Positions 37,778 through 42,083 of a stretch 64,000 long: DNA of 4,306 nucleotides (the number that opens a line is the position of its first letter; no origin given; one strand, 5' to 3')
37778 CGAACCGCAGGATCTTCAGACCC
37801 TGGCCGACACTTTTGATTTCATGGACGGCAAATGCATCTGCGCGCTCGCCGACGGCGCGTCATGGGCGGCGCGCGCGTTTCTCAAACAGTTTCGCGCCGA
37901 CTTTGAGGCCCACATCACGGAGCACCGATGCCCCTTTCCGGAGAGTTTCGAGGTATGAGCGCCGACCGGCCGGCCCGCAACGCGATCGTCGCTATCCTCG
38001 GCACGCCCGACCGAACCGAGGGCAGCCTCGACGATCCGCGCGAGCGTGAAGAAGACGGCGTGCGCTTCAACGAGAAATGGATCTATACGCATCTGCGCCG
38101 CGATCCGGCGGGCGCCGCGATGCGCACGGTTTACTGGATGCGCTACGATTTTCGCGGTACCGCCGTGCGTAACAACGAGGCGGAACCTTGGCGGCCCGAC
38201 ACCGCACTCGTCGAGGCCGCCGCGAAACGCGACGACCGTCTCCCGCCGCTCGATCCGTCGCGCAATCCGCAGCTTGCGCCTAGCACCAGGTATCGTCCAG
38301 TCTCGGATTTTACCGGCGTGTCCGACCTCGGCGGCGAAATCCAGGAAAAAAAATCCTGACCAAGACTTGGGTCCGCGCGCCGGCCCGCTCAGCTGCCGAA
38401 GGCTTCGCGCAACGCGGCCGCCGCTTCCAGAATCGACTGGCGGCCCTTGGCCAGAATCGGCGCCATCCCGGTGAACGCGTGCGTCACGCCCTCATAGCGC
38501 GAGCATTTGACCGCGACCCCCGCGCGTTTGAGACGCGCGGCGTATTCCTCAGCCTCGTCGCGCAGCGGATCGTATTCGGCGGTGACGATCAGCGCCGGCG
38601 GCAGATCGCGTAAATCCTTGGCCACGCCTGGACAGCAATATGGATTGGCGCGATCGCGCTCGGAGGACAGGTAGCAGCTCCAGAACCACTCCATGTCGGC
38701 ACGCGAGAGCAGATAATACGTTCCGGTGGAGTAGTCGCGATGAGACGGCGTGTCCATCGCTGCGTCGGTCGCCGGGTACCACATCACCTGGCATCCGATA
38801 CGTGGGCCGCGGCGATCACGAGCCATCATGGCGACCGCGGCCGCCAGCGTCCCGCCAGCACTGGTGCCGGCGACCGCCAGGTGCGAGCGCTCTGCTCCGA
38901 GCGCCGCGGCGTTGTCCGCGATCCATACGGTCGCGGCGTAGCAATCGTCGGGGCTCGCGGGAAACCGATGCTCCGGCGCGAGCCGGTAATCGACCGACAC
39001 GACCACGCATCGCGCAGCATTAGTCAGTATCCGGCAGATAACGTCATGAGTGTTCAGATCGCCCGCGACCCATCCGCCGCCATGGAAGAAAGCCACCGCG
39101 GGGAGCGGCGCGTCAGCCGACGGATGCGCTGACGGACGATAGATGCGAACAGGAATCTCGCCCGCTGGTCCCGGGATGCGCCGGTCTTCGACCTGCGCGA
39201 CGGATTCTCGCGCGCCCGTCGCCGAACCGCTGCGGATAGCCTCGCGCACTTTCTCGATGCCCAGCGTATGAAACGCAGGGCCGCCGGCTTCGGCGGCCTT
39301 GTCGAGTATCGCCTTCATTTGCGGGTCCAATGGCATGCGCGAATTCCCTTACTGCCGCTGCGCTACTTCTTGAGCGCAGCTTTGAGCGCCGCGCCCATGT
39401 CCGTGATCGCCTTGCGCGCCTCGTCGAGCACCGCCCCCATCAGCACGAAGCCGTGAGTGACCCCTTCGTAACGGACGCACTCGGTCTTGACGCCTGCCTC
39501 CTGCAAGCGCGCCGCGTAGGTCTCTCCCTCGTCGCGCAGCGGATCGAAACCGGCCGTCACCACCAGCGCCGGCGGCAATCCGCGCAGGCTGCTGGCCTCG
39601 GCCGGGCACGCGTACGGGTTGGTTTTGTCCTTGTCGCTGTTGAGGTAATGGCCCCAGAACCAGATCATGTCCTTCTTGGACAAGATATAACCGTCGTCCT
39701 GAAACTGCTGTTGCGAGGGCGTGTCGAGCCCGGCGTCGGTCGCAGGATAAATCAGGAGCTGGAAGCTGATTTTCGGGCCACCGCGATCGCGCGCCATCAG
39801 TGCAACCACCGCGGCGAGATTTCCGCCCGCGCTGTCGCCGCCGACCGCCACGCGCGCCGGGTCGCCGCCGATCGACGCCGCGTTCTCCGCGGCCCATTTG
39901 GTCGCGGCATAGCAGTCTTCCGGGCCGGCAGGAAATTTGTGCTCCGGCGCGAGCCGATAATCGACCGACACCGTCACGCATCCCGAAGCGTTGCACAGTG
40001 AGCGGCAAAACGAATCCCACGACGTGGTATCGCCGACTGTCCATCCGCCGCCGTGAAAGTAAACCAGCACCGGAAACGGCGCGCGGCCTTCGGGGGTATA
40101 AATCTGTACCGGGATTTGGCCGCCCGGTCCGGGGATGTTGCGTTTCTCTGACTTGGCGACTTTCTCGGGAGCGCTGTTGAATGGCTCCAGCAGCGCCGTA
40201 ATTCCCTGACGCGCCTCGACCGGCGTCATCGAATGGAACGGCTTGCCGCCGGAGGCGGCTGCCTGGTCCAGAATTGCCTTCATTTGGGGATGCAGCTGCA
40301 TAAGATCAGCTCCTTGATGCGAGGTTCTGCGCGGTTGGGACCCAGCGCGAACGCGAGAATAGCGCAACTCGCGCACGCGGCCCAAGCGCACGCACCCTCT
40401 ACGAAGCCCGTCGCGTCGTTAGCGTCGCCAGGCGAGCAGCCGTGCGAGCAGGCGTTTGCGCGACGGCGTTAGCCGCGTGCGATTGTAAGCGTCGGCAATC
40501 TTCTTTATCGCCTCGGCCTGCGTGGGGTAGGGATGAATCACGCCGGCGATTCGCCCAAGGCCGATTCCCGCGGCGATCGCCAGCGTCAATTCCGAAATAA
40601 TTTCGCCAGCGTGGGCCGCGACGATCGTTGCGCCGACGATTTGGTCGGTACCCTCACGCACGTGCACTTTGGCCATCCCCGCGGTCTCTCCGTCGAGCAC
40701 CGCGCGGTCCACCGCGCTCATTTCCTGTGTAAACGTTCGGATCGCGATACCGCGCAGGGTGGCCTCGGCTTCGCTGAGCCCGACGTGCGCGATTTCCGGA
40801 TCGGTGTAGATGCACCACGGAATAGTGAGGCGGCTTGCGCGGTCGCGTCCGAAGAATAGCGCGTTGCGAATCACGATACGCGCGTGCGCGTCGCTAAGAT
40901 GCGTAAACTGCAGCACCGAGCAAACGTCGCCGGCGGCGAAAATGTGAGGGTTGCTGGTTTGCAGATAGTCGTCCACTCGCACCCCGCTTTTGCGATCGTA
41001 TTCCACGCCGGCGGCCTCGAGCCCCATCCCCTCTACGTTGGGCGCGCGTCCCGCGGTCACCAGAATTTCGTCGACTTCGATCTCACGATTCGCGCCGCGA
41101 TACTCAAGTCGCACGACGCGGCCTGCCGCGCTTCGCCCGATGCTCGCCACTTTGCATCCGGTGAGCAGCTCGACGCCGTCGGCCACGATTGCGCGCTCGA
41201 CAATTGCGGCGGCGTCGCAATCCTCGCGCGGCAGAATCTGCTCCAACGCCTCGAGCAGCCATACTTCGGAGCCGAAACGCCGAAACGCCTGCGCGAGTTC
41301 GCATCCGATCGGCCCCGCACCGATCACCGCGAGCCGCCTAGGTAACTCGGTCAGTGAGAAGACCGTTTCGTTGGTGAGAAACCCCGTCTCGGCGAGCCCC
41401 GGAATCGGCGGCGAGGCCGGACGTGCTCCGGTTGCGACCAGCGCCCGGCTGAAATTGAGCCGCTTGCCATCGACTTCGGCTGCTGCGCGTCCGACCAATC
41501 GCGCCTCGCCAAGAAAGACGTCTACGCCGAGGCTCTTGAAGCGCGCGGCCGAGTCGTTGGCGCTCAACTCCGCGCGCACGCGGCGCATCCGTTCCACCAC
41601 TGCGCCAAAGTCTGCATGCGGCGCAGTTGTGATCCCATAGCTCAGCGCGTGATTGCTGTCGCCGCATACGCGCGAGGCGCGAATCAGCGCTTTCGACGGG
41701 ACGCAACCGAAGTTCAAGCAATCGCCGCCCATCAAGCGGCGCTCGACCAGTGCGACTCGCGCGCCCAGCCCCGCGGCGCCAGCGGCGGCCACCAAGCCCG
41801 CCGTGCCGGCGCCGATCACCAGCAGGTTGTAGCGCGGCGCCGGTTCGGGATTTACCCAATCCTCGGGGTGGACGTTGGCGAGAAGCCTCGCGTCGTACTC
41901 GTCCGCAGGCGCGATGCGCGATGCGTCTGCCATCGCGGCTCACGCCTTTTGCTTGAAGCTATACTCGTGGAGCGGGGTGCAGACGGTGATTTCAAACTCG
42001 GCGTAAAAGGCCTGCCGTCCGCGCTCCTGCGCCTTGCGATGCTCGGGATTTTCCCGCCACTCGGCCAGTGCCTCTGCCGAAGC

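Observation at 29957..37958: Complex-I gene cluster encoding only peripheral-arm subunits in a non-canonical order (B-G-MFS-I-C-D-EF); no nuoA/H/J-N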

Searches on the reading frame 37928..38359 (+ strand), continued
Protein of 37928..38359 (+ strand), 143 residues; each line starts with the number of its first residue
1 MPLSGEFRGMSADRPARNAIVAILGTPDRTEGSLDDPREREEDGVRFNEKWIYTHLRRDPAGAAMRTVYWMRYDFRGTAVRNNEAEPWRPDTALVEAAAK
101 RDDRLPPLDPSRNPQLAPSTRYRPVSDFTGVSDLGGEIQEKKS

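Call 63: fold_search(model_id=the predicted structure, library=pdb)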
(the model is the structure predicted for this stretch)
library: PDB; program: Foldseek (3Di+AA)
matches with E <= 10: 84; with E <= 0.001: 0
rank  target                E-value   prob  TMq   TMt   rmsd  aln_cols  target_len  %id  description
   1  8qj5_A                4.3e-01  0.08  0.15  0.06  12.1        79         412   20  Crystal structure of the Levansucrase beta from Pseudomonas syringae pv. actinidiae (released 2024-09-25)
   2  8qj5_B                5.9e-01  0.08  0.16  0.07  12.0        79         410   19  Crystal structure of the Levansucrase beta from Pseudomonas syringae pv. actinidiae (released 2024-09-25)
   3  7ehr                  8.1e-01  0.07  0.16  0.06  12.0        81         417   20  Levansucrase from Brenneria sp. EniD 312 at 1.33 angstroms resolution (released 2022-04-20)
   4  7ehs                  9.2e-01  0.06  0.16  0.07  11.5        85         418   15  Levansucrase from Brenneria sp. EniD 312 (released 2022-04-20)
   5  6frw                  9.8e-01  0.06  0.16  0.06  11.4        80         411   18  X-ray structure of the levansucrase from Erwinia tasmaniensis (released 2019-02-06)
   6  3ahs_C                1.0e+00  0.12  0.25  0.30   7.2        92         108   12  Crystal Structure of Ustilago sphaerogena Ribonuclease U2B (released 2010-07-07)
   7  3wpu_A                1.6e+00  0.04  0.16  0.05  11.3        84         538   11  Full-length beta-fructofuranosidase from Microbacterium saccharophilum K-1 (released 2014-03-12)
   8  4d47_A                1.7e+00  0.04  0.16  0.07  11.4        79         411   15  X-ray structure of the levansucrase from Erwinia amylovora (released 2015-08-05)
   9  7eht                  1.7e+00  0.04  0.16  0.07  11.5        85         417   15  Levansucrase from Brenneria sp. EniD 312 (released 2022-04-20)
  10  8qkw                  1.8e+00  0.03  0.15  0.06  12.2        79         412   20  Crystal structure of Levansucrase from Pseudomonas syringae in complex with a tetravalent iminosugar (released 2024-10-02)
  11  7fdz_A                1.9e+00  0.04  0.16  0.06  12.0        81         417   20  Levansucrase from Brenneria sp. EniD 312 with sucrose (released 2022-04-20)
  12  3wpz_A                2.1e+00  0.03  0.16  0.06  11.2        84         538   11  Microbacterium saccharophilum K-1 beta-fructofuranosidase mutant T47S/S200T/F447P/F470Y/P500S (released 2014-03-12)
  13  6pwq_A                2.2e+00  0.06  0.19  0.08  10.7        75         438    9  Crystal structure of Levansucrase from Bacillus subtilis mutant S164A at 2.6 A (released 2020-07-22)
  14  3om5_A                2.2e+00  0.06  0.18  0.07  10.9        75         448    9  Crystal structure of B. megaterium levansucrase mutant N252A (released 2011-03-23)
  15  3wpy_A                2.2e+00  0.03  0.16  0.06  11.2        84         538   11  Microbacterium saccharophilum K-1 beta-fructofuranosidase mutant T47S/S200T/F447V/P500S (released 2014-03-12)
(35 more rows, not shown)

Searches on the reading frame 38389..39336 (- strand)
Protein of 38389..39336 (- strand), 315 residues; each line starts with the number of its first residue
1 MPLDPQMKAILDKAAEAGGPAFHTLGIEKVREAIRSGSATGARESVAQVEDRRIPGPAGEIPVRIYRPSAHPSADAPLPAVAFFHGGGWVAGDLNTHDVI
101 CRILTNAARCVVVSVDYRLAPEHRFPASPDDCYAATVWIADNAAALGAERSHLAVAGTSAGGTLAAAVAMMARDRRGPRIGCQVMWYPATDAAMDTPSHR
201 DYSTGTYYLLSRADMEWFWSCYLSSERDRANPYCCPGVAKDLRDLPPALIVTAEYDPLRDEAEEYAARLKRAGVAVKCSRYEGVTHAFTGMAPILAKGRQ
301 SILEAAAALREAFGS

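Call 52: search_protein_families(library=pfam, proteins=[window:38389-39336:-], max_evalue=0.01)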
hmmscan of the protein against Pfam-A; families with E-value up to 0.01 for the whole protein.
window:38389-39336:- (315 aa): 6 families
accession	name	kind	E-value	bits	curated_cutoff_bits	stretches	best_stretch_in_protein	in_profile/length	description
PF07859.19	Abhydrolase_3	-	8.9e-80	267.8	25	1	82-289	2-209/210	alpha/beta hydrolase fold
PF20434.5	BD-FAE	-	8.2e-21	74.9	26.8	1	72-174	7-112/215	BD-FAE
PF00135.34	COesterase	-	1.9e-09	37.4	27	1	64-171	89-203/515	Carboxylesterase family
PF12697.13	Abhydrolase_6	-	2.7e-06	28.7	26.3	1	83-287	3-205/217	Alpha/beta hydrolase family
PF00326.27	Peptidase_S9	-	8e-05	22.7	22.6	1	130-288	46-189/213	Prolyl oligopeptidase family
PF01738.24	DLH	-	0.0011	19.1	21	0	247-294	145-194/217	Dienelactone hydrolase family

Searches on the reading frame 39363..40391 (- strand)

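Call 52: search_protein_families(library=pfam, proteins=[window:39363-40391:-], max_evalue=0.01)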
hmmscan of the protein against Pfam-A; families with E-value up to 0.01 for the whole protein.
window:39363-40391:- (342 aa): 4 families
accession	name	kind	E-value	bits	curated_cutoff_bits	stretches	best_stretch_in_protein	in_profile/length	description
PF07859.19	Abhydrolase_3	-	4.1e-83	278.7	25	1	109-316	1-209/210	alpha/beta hydrolase fold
PF20434.5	BD-FAE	-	3.4e-23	82.7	26.8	1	96-202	2-112/215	BD-FAE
PF00135.34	COesterase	-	8.4e-15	55.1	27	1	95-202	88-206/515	Carboxylesterase family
PF00326.27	Peptidase_S9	-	3.4e-05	23.9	22.6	0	158-202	46-87/213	Prolyl oligopeptidase family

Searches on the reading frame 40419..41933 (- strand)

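Call 52: search_protein_families(library=pfam, proteins=[window:40419-41933:-], max_evalue=0.01)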
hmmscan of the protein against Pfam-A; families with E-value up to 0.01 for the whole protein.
window:40419-41933:- (504 aa): 15 families
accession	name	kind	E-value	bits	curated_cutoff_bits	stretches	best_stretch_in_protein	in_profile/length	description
PF07992.20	Pyr_redox_2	-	6.2e-62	210.1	26.1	1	35-346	1-286/291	Pyridine nucleotide-disulphide oxidoreductase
PF02852.28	Pyr_redox_dim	-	4.6e-29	101.3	25.3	1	371-478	1-108/110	Pyridine nucleotide-disulphide oxidoreductase, dimerisation domain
PF00070.33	Pyr_redox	-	1.6e-23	83.5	22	1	200-277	1-78/82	Pyridine nucleotide-disulphide oxidoreductase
PF03486.20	HI0933_like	-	1.2e-08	35.2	50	1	36-66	2-32/244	HI0933-like protein Rossmann domain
PF01134.28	GIDA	-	6.9e-07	29.1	22.1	1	37-87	2-50/391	Glucose inhibited division protein A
PF13450.12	NAD_binding_8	-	2.7e-06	28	21.9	1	39-72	1-35/68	NAD(P)-binding Rossmann-like domain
PF12831.13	FAD_oxidored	-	2.1e-05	24.4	27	1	37-70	2-36/416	FAD dependent oxidoreductase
PF01262.27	AlaDh_PNT_C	-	5.3e-05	23.2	23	1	36-66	30-60/214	Alanine dehydrogenase/PNT, C-terminal domain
PF01494.25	FAD_binding_3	-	0.00016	21.5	22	0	202-232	5-35/349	FAD binding domain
PF13738.12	Pyr_redox_3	-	0.00033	20.5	30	0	203-228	2-28/305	Pyridine nucleotide-disulphide oxidoreductase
PF02737.24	3HCDH_N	-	0.00066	20.1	22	0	201-240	2-41/180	3-hydroxyacyl-CoA dehydrogenase, NAD binding domain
PF02826.25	2-Hacid_dh_C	-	0.0014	18.5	25.1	0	199-229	37-67/178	D-isomer specific 2-hydroxyacid dehydrogenase, NAD binding domain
PF00890.30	FAD_binding_2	-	0.0026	17.5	20.4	1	37-65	2-30/414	FAD binding domain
PF05834.18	Lycopene_cycl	-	0.0047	16.5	23.4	0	201-233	2-36/380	Lycopene cyclase protein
PF01266.30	DAO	-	0.0057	16.7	27.9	0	37-69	2-35/353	FAD dependent oxidoreductase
